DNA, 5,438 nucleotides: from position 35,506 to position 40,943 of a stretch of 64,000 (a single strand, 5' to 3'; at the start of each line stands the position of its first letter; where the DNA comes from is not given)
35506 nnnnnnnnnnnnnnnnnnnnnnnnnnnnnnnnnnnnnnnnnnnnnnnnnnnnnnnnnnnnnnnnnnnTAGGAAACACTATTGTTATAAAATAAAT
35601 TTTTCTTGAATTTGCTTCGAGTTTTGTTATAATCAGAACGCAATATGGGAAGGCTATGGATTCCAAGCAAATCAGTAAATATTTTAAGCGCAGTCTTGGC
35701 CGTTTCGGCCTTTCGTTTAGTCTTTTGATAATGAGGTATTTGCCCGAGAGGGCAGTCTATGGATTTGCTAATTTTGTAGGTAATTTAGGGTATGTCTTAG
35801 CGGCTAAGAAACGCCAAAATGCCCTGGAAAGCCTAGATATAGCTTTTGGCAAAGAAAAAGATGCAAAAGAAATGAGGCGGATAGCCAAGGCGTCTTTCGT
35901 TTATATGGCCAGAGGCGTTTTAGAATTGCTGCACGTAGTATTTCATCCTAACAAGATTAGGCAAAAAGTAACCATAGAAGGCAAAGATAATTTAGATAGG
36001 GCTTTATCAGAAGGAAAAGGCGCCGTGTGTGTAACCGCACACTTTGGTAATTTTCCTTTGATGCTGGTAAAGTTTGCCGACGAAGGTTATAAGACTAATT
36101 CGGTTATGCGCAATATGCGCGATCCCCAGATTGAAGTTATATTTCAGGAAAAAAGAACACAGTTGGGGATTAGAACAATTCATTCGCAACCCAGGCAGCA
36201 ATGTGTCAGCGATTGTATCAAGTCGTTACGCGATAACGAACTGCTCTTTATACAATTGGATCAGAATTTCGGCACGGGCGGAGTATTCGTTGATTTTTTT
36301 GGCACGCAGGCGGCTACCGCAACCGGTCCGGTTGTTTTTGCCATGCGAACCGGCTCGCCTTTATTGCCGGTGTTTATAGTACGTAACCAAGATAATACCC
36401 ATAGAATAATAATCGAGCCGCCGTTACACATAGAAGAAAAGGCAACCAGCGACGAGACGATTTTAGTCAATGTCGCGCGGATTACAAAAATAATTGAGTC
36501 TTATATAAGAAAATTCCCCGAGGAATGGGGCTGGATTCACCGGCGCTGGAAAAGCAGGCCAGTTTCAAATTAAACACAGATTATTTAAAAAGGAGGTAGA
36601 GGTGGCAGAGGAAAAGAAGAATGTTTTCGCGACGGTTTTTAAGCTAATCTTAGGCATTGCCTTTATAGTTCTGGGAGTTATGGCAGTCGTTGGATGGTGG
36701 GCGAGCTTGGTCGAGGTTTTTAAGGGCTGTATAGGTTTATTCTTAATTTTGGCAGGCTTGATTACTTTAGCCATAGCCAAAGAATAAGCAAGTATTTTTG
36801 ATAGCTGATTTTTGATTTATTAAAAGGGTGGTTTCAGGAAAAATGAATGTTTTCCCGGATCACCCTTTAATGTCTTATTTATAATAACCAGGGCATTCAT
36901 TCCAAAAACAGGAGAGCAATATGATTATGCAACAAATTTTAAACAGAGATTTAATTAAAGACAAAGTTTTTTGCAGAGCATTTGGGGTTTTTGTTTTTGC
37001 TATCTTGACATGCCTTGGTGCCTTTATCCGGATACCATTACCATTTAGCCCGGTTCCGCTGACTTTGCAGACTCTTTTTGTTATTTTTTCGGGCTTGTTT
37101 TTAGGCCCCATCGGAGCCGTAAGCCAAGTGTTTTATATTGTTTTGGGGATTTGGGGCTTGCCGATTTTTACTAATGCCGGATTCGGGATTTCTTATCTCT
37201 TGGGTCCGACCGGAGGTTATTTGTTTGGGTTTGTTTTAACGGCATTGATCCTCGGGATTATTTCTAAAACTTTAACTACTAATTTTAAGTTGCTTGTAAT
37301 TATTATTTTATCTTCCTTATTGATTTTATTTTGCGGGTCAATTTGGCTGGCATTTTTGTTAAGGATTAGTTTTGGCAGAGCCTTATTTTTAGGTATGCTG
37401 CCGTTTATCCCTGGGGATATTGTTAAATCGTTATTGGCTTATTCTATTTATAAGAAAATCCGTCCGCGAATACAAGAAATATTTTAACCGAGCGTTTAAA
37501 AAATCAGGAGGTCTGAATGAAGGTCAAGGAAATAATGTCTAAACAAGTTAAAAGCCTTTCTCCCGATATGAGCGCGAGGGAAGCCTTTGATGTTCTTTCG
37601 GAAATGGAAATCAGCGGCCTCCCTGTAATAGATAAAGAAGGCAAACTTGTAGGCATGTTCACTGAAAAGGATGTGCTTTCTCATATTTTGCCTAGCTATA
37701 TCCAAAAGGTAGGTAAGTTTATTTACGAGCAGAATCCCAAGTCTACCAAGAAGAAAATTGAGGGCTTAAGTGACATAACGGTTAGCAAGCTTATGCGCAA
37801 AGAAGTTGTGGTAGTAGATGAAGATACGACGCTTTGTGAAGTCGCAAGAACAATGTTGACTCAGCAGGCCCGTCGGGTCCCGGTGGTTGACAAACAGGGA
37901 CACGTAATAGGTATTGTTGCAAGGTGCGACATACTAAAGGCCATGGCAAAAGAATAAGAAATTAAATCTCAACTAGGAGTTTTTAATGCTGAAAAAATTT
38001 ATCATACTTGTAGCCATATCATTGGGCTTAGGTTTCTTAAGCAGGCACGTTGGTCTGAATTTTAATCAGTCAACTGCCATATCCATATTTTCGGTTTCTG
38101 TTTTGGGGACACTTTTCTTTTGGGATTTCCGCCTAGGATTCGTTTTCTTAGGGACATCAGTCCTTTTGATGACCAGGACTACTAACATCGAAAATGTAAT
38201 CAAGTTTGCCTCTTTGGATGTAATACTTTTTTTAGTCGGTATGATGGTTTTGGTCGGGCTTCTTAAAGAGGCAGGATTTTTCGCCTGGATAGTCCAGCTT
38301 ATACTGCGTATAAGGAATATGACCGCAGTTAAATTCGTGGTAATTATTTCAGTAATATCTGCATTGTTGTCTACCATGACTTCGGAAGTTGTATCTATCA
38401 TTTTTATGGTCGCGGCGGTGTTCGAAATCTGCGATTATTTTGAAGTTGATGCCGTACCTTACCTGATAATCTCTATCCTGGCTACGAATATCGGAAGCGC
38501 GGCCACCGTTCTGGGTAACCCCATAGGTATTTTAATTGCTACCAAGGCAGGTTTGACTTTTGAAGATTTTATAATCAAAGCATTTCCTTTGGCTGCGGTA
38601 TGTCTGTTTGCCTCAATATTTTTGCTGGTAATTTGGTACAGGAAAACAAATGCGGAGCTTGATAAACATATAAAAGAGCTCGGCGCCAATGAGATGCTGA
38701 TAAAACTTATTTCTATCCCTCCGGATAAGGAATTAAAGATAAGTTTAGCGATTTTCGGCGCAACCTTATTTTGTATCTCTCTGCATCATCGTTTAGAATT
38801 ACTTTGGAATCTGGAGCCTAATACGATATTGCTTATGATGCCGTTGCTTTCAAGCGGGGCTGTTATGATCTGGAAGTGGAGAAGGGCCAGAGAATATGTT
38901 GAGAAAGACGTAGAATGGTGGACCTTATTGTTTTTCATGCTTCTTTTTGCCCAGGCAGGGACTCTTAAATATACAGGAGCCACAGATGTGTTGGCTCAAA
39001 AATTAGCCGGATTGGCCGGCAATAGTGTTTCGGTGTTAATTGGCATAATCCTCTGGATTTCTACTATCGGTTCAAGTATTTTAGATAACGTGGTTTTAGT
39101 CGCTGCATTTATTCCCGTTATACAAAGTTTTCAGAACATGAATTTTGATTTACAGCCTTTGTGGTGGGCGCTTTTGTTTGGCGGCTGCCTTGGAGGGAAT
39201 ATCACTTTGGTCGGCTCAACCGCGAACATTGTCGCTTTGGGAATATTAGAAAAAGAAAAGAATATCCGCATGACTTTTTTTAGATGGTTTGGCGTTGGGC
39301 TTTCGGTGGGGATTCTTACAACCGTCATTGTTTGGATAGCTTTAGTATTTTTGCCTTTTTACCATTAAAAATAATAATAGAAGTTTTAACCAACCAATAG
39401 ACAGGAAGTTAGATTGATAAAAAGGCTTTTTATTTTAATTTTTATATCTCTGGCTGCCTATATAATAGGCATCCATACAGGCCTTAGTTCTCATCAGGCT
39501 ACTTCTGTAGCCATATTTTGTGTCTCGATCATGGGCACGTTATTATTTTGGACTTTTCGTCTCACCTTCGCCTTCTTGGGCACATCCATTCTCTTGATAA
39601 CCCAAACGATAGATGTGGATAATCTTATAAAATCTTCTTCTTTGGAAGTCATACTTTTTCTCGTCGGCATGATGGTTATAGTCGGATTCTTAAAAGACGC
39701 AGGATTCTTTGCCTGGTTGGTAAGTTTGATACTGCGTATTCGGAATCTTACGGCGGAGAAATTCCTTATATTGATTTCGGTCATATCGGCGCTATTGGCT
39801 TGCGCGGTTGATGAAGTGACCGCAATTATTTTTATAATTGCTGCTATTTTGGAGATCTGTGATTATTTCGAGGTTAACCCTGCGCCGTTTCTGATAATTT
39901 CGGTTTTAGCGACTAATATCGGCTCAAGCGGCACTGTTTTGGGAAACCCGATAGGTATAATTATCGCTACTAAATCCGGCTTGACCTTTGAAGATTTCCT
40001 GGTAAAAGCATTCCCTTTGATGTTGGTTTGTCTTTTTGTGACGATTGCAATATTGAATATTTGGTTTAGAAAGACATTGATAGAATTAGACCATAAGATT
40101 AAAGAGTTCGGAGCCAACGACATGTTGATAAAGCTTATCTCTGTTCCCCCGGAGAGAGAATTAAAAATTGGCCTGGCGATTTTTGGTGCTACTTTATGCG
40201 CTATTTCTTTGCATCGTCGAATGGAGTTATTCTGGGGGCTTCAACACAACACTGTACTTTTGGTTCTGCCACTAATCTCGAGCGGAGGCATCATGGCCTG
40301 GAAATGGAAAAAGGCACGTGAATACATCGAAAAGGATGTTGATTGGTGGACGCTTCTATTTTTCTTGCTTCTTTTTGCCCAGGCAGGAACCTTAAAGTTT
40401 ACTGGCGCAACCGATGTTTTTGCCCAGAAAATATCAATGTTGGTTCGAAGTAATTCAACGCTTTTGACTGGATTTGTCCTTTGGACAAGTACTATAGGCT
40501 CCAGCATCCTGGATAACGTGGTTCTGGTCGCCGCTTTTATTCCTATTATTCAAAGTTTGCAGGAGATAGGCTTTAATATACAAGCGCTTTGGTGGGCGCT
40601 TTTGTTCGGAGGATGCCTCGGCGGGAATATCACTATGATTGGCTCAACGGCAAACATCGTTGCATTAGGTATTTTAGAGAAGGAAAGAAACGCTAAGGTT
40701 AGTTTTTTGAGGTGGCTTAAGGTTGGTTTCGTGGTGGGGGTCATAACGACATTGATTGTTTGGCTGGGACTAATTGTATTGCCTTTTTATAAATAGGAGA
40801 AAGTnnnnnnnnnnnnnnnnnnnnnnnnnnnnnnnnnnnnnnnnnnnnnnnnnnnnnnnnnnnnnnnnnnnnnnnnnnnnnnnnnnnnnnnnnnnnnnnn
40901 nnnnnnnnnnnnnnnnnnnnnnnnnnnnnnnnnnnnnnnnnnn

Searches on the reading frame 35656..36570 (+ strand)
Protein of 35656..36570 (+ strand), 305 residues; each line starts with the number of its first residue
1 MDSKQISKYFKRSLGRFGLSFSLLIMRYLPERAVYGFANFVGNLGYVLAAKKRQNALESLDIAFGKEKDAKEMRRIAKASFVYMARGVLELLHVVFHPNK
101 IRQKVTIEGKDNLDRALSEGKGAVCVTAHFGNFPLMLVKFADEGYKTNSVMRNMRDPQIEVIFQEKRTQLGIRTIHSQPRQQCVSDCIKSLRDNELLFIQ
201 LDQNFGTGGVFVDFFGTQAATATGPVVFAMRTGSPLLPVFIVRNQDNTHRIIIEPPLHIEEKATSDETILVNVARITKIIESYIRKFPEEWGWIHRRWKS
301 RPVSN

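Call 53: search_protein_families(library=pfam, proteins=[window:35656-36570:+], max_evalue=0.001)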
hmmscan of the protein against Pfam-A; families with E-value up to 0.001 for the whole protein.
window:35656-36570:+ (305 aa): 1 family
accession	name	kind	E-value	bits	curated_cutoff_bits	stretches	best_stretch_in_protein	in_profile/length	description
PF03279.18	Lip_A_acyltrans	-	3.4e-50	171.4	22.3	1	21-299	21-294/295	Bacterial lipid A biosynthesis acyltransferase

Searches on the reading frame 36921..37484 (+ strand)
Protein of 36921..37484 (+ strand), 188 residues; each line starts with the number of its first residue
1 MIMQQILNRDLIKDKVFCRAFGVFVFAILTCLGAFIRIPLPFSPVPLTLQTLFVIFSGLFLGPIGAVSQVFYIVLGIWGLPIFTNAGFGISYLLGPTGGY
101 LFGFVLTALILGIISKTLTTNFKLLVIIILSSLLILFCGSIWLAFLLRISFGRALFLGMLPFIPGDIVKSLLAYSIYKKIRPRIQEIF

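Call 45: search_protein_families(library=pfam, proteins=[window:36921-37484:+], max_evalue=0.00001)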
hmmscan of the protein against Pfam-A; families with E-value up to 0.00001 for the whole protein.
window:36921-37484:+ (188 aa): 1 family
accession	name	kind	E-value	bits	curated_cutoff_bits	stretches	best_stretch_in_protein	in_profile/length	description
PF02632.19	BioY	-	3.8e-38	131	25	1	42-181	1-139/140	BioY family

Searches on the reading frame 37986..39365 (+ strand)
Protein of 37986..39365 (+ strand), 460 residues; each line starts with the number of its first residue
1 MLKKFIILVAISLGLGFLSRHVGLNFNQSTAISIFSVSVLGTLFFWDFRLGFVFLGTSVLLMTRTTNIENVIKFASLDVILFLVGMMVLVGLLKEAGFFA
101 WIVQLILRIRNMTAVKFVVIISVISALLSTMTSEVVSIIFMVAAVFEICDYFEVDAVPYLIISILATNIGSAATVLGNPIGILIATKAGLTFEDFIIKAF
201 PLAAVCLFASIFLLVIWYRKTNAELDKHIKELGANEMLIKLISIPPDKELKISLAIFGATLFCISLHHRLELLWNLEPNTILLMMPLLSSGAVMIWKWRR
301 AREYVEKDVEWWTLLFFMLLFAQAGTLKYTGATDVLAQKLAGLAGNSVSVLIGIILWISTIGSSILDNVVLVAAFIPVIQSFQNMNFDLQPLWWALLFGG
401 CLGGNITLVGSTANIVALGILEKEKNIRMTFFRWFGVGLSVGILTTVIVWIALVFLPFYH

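Call 45: search_protein_families(library=pfam, proteins=[window:37986-39365:+], max_evalue=0.00001)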
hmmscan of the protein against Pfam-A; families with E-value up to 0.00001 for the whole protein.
window:37986-39365:+ (460 aa): 2 families
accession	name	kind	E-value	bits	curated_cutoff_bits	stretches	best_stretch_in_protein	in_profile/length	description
PF03600.22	CitMHS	-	4.8e-50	171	31.9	1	52-399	13-336/336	Citrate transporter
PF02040.21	ArsB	-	9.6e-07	28.9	22.2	1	48-453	20-419/423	Arsenical pump membrane protein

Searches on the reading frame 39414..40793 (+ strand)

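Call 45: search_protein_families(library=pfam, proteins=[window:39414-40793:+], max_evalue=0.00001)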
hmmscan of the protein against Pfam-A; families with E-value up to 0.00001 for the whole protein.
window:39414-40793:+ (460 aa): 3 families
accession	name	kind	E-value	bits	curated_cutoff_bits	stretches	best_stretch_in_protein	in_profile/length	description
PF03600.22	CitMHS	-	2.3e-46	158.9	31.9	1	51-399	13-336/336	Citrate transporter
PF02040.21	ArsB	-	1.9e-09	37.8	22.2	1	61-455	34-421/423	Arsenical pump membrane protein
PF00939.25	Na_sulph_symp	-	2.3e-07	30.6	27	0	39-219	276-467/472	Sodium:sulfate symporter transmembrane region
